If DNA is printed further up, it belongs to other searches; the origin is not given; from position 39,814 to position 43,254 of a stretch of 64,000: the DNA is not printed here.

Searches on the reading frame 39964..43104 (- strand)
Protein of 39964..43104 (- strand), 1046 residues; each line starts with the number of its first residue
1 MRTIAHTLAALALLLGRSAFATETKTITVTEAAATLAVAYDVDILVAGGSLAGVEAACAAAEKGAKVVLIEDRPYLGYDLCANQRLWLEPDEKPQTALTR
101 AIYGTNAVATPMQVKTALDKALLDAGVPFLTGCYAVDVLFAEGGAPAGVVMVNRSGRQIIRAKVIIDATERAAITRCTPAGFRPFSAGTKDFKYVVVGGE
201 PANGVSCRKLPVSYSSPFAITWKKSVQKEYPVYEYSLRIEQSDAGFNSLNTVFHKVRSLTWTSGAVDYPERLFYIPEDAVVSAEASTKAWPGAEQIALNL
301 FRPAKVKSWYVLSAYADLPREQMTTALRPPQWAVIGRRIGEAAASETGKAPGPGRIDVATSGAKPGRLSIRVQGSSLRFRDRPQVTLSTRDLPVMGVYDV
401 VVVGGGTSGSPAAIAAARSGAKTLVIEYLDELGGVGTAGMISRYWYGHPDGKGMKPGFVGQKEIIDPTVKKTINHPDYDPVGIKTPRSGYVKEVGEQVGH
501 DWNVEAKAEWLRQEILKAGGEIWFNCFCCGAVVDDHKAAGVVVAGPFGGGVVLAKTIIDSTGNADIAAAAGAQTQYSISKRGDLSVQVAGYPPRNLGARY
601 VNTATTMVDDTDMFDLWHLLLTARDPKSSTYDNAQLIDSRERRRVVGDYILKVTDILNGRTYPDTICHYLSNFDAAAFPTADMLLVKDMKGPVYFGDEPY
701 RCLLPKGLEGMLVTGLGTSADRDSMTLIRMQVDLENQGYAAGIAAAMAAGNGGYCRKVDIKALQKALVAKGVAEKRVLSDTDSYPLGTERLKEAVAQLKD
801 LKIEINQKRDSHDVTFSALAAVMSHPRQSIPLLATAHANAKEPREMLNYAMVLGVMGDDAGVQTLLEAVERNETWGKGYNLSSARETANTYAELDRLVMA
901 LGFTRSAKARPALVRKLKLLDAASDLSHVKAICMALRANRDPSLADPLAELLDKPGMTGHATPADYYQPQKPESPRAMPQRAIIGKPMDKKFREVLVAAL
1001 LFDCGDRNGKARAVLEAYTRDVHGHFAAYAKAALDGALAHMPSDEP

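Call 35: search_protein_families(library=pfam, proteins=[window:39964-43104:-], max_evalue=0.0001)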
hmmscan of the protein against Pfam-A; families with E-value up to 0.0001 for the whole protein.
window:39964-43104:- (1046 aa): 10 families
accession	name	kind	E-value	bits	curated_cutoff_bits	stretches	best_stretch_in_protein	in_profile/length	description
PF12831.13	FAD_oxidored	-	3e-63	215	27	3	399-582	1-165/416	FAD dependent oxidoreductase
PF07992.20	Pyr_redox_2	-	9.2e-12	45.4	26.1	1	43-137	2-77/291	Pyridine nucleotide-disulphide oxidoreductase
PF01134.28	GIDA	-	3.2e-10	40.1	22.1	1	399-433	1-36/391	Glucose inhibited division protein A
PF00890.30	FAD_binding_2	-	9.2e-10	38.7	20.4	0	399-434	1-36/414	FAD binding domain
PF00070.33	Pyr_redox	-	1.4e-09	38.8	22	0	44-78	2-38/82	Pyridine nucleotide-disulphide oxidoreductase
PF13450.12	NAD_binding_8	-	2.2e-08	34.7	21.9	0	402-435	1-34/68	NAD(P)-binding Rossmann-like domain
PF03486.20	HI0933_like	-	9.3e-06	25.7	50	0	399-433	2-36/244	HI0933-like protein Rossmann domain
PF13738.12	Pyr_redox_3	-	5.2e-05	23.1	30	0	37-95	160-217/305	Pyridine nucleotide-disulphide oxidoreductase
PF01266.30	DAO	-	5.6e-05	23.3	27.9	0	399-445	1-50/353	FAD dependent oxidoreductase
PF01946.23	Thi4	-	7.9e-05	22.4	26.2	0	391-441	11-63/235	Thi4 family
